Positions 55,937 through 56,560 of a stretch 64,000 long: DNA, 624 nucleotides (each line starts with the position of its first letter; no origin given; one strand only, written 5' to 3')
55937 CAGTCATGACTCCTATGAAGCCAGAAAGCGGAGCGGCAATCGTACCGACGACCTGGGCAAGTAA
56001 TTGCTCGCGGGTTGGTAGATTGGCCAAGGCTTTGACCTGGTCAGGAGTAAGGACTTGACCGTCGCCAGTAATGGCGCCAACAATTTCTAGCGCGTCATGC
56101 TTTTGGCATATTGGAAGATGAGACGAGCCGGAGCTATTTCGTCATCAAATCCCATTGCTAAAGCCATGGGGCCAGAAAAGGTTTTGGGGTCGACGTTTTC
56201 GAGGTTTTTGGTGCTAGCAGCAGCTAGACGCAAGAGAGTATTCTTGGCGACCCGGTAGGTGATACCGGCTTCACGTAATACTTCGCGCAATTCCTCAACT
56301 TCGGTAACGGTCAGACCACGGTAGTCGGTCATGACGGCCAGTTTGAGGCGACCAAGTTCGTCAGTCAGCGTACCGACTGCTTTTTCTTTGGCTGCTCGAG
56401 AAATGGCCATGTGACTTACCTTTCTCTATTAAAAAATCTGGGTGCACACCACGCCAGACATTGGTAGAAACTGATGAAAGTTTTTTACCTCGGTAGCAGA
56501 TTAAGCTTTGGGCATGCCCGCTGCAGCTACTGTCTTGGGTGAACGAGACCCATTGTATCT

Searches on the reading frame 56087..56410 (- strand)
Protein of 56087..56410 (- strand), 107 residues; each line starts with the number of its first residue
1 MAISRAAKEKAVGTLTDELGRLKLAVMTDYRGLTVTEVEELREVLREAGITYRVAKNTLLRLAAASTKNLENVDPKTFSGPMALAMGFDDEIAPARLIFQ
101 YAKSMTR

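Call 20: search_protein_families(library=pfam, proteins=[window:56087-56410:-], max_evalue=0.001)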
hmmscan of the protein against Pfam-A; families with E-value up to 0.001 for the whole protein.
window:56087-56410:- (107 aa): 1 family
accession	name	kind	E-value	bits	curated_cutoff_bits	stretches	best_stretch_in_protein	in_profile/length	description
PF00466.25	Ribosomal_L10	-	5.2e-20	71.8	22.8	1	5-103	3-100/100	Ribosomal protein L10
